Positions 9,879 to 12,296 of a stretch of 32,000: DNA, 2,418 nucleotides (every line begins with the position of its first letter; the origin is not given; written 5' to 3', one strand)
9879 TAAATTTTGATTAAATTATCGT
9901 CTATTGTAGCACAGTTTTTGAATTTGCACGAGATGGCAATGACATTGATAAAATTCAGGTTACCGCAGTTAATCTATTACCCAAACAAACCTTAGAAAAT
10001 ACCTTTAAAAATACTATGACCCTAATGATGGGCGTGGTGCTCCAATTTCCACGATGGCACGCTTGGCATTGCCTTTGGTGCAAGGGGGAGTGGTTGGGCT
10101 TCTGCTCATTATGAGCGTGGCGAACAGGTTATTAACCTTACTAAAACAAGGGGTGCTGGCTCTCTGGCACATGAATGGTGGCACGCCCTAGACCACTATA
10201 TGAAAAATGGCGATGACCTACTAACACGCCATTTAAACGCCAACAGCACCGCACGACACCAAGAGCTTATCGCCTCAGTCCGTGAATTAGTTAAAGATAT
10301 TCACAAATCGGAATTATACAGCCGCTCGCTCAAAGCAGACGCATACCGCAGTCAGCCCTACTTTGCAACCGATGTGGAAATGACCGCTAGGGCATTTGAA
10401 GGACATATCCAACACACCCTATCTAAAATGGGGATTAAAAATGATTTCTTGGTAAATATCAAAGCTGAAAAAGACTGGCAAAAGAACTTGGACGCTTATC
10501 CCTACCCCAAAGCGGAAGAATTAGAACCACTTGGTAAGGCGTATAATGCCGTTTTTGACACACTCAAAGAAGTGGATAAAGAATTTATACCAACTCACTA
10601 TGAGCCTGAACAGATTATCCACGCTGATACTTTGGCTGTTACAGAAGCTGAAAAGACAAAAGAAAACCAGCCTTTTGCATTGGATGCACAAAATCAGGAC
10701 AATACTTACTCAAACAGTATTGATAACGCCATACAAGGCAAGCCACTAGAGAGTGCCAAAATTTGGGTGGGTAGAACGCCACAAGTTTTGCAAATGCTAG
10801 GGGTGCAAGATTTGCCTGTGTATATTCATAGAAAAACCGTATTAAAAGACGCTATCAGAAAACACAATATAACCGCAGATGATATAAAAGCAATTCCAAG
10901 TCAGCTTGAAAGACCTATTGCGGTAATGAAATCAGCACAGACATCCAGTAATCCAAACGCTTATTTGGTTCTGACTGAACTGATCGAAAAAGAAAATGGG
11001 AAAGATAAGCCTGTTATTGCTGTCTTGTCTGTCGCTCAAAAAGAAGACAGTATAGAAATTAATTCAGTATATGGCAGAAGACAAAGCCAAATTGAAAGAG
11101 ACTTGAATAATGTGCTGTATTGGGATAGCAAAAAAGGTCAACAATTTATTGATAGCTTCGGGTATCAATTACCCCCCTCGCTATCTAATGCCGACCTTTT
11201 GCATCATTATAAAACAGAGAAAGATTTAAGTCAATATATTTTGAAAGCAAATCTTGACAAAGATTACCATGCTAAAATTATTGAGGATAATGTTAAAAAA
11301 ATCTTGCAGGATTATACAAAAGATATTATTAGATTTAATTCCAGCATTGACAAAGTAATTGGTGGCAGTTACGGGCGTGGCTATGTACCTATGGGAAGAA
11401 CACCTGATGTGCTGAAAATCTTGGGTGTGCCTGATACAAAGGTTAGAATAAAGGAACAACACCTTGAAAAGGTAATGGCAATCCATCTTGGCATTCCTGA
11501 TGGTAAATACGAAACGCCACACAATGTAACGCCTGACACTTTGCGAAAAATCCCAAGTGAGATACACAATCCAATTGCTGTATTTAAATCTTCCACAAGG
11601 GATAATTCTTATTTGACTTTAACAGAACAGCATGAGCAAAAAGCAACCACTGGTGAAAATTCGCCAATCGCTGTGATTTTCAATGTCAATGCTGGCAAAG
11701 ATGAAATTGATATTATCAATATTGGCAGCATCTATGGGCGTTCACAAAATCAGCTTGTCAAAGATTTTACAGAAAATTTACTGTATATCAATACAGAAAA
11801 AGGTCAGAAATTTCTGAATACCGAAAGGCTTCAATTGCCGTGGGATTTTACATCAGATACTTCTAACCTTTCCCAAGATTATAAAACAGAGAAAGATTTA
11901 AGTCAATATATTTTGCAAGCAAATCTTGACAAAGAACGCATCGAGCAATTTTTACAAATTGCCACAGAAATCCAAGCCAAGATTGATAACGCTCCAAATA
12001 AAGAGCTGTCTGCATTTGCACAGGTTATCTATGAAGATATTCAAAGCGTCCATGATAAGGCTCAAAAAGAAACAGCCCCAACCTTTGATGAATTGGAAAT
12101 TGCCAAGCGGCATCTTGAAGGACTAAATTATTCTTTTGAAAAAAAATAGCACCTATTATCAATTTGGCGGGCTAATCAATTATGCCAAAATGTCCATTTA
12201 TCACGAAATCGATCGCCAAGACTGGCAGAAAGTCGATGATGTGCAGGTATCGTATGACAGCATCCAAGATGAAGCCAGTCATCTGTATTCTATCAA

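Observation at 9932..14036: Mosaic polyvalent-protein locus stranded between obg and gap with no mobile-element backbone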

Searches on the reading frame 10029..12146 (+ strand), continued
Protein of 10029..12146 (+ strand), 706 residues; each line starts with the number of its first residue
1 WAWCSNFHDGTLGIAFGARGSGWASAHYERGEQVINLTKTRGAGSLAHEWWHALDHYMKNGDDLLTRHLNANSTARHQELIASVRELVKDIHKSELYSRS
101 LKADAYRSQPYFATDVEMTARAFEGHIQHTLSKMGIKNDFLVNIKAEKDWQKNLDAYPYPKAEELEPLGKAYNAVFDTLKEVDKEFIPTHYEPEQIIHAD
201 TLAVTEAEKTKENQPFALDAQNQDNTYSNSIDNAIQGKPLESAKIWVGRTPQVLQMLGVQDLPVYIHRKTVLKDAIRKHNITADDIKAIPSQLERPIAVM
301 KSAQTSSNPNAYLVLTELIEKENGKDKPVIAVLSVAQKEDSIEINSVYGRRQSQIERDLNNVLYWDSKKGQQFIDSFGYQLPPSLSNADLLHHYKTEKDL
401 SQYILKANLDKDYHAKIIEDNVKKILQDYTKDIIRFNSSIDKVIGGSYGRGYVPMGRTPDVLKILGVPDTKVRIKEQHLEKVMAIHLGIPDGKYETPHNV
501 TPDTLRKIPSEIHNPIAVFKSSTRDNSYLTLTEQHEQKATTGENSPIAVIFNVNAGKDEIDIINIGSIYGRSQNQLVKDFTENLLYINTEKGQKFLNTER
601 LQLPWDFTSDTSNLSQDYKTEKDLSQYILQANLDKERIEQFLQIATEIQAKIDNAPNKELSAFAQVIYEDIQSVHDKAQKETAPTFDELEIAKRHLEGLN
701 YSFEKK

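Call 56: search_protein_families(library=pfam, proteins=[P0005, P0006], max_evalue=0.01)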
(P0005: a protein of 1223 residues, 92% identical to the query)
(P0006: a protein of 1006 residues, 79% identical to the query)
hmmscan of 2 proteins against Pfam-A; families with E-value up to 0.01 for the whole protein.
P0005 (1223 aa): 4 families
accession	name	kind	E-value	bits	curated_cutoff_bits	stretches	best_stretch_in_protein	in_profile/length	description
PF18799.6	LPD5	-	1.2e-20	74.8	27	1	172-294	30-143/144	Large polyvalent protein-associated domain 5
PF18974.5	DUF5710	-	2.6e-20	72.3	26.5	1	621-662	2-43/44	Domain of unknown function (DUF5710)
PF18796.6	LPD1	-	5.4e-19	68.5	27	1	435-512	2-76/78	Large polyvalent protein-associated domain 1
PF13362.12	Toprim_3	-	3.2e-10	40.8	27.2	1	987-1097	2-94/95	Toprim domain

P0006 (1006 aa): 3 families
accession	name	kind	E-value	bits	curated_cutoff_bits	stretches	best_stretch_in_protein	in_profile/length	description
PF18819.6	MuF_C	-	3.8e-21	75.6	27.6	1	98-196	7-102/103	Phage MuF-C-terminal domain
PF18974.5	DUF5710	-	2.6e-20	72.3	26.5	1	409-450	2-43/44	Domain of unknown function (DUF5710)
PF13362.12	Toprim_3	-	1.6e-10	41.7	27.2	1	771-870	2-94/95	Toprim domain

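Call 59: find_encoding_contigs(protein=P0019, flank=10000, max_places=4)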
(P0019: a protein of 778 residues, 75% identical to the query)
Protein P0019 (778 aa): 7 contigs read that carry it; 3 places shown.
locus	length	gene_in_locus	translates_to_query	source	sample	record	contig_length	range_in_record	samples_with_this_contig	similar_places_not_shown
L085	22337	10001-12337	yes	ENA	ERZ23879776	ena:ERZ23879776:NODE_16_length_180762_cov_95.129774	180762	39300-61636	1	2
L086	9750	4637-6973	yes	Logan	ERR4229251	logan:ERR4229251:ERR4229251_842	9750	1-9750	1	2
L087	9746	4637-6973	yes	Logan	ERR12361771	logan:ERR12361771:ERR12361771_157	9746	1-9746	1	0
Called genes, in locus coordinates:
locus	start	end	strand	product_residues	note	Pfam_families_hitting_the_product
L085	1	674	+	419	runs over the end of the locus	PF03743:TrbI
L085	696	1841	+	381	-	PF00437:T2SSE, PF00005:ABC_tran (faint)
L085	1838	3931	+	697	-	PF02534:T4SS-DNA_transf, PF10412:TrwB_AAD_bind, PF12696:TraG-D_C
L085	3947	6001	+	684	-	PF18821:LPD7, PF18798:LPD3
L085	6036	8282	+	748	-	PF01751:Toprim, PF01131:Topoisom_bac, PF01396:Zn_ribbon_Top1 (weak)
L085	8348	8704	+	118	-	-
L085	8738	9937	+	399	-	PF18799:LPD5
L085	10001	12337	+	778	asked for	PF18796:LPD1, PF18974:DUF5710, PF13362:Toprim_3 (faint)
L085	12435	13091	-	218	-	PF00239:Resolvase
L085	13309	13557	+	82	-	-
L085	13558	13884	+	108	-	-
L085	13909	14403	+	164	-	PF02661:Fic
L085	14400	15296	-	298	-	PF03432:Relaxase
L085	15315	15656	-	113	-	-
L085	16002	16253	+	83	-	-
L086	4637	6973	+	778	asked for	PF18796:LPD1, PF18974:DUF5710, PF13362:Toprim_3 (faint)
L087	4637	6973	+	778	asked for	PF18796:LPD1, PF18974:DUF5710, PF13362:Toprim_3 (faint)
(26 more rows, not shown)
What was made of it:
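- The same plasmid block is found integrated in a 180-kb chromosomal contig (call 59).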

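Call 66: search_solved_structures(query=window:10029-12146:+, max_evalue=0.01)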
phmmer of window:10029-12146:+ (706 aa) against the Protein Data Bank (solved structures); distinct sequences matched with E-value up to 0.01: 0.

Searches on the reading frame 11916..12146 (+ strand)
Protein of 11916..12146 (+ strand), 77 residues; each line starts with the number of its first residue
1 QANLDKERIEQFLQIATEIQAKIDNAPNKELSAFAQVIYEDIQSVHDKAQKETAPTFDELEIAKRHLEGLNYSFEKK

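Call 71: search_solved_structures(query=window:11916-12146:+, max_evalue=10)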
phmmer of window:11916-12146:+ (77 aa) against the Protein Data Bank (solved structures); distinct sequences matched with E-value up to 10: 1.
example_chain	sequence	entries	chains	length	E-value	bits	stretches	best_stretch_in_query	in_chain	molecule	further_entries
4i98_A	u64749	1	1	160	0.97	13.3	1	9-60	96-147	Segregation and condensation protein A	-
